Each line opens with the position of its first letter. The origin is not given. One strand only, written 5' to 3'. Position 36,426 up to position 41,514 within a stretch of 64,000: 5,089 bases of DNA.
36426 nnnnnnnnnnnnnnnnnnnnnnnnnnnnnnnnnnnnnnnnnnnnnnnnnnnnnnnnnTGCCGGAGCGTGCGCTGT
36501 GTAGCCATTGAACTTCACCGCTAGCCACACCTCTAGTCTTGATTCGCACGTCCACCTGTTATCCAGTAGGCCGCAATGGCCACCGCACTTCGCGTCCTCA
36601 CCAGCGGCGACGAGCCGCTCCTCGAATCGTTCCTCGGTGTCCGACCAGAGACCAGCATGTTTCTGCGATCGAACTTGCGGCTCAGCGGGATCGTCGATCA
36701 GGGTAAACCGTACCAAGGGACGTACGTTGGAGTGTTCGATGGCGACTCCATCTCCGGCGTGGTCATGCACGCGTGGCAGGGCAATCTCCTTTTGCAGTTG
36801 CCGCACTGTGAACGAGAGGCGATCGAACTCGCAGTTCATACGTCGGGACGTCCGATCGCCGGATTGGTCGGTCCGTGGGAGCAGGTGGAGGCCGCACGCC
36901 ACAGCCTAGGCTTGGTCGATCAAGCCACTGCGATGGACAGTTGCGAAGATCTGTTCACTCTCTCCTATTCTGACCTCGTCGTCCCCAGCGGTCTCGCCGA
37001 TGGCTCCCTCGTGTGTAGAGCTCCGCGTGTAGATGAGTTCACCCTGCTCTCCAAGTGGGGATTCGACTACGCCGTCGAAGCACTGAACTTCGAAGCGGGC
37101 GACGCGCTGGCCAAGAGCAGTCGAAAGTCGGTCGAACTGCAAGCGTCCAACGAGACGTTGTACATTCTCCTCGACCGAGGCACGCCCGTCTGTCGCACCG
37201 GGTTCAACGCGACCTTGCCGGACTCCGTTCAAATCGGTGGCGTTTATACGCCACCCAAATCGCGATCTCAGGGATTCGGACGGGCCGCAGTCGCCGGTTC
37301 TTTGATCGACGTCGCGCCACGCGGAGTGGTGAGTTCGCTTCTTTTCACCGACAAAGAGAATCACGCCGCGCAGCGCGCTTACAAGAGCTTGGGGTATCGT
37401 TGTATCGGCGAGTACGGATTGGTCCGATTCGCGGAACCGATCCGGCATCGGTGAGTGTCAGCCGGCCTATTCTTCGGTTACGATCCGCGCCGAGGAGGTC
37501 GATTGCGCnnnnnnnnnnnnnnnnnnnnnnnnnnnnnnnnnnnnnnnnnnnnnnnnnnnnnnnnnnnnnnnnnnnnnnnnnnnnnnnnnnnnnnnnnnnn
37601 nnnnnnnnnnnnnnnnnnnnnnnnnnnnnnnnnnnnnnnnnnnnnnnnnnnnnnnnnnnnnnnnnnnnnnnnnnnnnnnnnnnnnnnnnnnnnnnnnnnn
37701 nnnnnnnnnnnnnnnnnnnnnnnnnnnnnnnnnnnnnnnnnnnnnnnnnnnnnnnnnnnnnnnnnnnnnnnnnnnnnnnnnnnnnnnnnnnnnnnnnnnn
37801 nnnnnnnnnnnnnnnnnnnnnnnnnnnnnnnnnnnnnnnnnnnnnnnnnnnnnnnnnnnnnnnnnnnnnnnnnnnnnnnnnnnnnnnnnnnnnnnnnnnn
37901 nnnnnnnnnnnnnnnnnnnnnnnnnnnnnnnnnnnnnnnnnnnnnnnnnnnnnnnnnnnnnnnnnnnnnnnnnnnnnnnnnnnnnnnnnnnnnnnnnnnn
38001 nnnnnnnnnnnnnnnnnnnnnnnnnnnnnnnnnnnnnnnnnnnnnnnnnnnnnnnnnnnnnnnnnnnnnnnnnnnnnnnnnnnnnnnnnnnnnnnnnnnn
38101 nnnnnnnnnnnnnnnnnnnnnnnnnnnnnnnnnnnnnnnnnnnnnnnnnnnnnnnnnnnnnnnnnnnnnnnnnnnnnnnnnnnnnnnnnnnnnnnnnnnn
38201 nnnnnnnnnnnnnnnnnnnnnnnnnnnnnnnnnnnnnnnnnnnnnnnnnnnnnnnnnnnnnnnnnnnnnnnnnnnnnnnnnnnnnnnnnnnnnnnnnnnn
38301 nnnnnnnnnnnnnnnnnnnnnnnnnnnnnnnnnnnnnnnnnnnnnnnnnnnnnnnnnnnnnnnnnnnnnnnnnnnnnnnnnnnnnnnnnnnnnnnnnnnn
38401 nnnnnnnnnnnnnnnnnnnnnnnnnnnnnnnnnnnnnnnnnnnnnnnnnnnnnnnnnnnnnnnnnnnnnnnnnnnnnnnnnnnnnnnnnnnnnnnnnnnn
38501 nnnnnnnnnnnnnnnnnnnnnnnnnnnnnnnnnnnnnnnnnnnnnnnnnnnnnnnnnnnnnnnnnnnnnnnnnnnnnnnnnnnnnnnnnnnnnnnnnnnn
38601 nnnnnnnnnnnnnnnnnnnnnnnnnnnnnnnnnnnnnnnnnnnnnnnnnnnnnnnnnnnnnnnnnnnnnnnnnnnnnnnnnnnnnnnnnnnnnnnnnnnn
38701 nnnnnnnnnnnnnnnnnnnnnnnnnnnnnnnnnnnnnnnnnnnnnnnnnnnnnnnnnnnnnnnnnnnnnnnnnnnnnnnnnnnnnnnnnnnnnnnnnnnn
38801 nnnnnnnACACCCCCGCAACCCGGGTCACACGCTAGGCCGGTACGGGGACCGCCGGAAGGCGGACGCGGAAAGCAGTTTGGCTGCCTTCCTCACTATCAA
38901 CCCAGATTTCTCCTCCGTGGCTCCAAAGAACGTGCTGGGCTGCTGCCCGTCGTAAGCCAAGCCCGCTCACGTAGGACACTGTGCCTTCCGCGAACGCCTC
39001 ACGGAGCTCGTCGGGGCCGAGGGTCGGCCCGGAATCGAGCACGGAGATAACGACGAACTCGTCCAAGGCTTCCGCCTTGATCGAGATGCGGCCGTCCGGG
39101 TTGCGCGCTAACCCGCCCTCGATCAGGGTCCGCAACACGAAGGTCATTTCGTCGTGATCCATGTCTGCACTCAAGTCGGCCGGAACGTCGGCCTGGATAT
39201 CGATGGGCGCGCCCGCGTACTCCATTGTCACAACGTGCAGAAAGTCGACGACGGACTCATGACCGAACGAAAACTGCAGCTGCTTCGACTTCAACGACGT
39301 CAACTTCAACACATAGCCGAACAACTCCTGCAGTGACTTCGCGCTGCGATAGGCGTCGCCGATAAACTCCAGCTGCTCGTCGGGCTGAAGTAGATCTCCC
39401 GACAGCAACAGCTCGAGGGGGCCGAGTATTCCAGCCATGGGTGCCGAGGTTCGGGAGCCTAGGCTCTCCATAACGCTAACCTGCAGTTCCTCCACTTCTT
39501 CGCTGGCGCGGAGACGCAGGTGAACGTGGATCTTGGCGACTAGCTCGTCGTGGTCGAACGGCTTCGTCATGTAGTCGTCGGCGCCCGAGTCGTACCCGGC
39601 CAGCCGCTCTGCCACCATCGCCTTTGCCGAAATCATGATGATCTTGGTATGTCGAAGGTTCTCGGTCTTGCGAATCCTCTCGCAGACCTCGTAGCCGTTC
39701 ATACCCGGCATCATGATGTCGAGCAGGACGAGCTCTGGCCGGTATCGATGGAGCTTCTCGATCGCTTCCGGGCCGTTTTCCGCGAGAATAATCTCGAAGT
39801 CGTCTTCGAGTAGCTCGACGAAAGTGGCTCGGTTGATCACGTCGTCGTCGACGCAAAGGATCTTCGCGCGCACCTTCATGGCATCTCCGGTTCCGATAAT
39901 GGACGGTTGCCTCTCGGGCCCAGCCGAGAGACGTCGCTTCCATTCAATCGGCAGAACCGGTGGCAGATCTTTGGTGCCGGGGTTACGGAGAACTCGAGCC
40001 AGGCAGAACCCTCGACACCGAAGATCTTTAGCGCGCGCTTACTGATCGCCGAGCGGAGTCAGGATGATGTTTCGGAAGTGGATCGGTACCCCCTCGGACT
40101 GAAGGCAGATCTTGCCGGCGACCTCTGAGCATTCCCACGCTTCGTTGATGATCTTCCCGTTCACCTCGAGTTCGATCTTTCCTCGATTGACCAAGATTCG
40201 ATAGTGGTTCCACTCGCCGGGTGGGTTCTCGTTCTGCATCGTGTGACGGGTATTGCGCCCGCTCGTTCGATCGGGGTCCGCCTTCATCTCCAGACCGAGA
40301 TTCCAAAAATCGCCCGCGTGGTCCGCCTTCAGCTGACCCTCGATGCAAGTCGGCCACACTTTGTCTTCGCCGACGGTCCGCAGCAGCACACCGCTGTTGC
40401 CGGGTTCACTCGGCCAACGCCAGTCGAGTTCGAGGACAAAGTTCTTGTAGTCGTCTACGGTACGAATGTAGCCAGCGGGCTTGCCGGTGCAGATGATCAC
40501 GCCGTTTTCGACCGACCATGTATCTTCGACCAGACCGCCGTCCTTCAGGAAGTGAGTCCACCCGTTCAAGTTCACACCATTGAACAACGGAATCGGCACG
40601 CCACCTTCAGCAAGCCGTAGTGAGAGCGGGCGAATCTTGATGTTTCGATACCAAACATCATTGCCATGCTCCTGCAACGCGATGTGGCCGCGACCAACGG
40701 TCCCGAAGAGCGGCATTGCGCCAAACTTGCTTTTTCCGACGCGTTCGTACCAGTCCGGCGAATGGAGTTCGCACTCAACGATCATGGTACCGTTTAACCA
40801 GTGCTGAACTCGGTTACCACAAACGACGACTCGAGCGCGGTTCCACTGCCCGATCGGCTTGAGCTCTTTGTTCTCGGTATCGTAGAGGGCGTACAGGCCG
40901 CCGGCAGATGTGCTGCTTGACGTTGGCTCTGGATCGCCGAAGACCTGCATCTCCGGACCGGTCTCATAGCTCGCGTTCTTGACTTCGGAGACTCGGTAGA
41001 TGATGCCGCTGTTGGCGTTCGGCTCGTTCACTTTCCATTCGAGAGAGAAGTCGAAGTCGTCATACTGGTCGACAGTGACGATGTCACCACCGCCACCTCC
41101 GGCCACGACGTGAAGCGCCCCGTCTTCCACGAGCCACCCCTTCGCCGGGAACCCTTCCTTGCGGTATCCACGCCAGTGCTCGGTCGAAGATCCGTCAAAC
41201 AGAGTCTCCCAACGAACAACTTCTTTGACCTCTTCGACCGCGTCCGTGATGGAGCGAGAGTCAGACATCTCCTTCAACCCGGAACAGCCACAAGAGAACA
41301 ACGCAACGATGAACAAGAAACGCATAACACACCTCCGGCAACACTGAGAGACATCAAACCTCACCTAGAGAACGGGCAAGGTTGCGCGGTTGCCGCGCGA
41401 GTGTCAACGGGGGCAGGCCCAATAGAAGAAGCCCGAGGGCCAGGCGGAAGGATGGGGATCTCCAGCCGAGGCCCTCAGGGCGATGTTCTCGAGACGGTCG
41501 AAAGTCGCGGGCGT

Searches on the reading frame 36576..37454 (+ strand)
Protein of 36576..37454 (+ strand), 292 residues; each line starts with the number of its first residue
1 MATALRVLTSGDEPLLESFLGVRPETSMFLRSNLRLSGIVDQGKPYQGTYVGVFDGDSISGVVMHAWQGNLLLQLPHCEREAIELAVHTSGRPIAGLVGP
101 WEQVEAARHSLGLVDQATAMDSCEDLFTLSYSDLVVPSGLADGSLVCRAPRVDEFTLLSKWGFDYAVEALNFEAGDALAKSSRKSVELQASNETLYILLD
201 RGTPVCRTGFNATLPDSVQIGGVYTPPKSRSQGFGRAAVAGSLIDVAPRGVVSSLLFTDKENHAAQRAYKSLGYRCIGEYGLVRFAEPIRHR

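Call 70: search_protein_families(library=pfam, proteins=[window:36576-37454:+], max_evalue=0.001)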
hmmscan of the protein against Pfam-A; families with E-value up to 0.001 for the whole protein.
window:36576-37454:+ (292 aa): 2 families
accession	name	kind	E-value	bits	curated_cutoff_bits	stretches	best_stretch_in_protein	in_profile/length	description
PF00583.31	Acetyltransf_1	-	2.2e-06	28.4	20.7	1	188-274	25-116/116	Acetyltransferase (GNAT) family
PF08445.16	FR47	-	3e-05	24.4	22.1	1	217-277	21-80/86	FR47-like protein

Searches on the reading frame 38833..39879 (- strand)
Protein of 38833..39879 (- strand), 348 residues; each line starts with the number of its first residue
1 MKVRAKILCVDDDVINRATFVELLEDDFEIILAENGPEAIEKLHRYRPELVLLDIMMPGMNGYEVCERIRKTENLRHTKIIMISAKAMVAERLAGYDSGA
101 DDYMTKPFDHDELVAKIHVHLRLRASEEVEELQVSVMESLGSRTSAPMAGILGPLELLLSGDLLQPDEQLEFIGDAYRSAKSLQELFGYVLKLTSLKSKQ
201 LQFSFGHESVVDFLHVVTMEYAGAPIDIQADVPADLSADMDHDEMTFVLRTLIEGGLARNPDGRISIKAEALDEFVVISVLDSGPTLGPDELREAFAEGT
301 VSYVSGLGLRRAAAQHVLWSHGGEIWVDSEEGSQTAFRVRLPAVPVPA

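Call 70: search_protein_families(library=pfam, proteins=[window:38833-39879:-], max_evalue=0.001)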
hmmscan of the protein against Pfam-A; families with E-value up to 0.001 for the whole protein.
window:38833-39879:- (348 aa): 3 families
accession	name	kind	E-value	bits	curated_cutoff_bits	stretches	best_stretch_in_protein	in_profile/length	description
PF00072.30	Response_reg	-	4e-29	101.5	30.2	1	7-117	1-110/111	Response regulator receiver domain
PF02518.31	HATPase_c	-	1.9e-10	41.6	26.4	1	247-343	8-109/111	Histidine kinase-, DNA gyrase B-, and HSP90-like ATPase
PF00512.31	HisKA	-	0.00011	22.7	26.9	1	147-197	16-64/66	His Kinase A (phospho-acceptor) domain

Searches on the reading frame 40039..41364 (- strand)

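Call 70: search_protein_families(library=pfam, proteins=[window:40039-41364:-], max_evalue=0.001)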
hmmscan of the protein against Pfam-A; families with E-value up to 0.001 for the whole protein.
window:40039-41364:- (441 aa): 2 families
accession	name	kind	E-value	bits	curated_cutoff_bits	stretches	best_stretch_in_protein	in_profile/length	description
PF06439.18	3keto-disac_hyd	-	1.6e-84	283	26.8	2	52-245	2-187/187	3-keto-disaccharide hydrolase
PF20407.5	DUF1583_N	-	1.4e-07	31.8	22.9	0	172-202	89-119/150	Domain of unknown function (DUF1583_N)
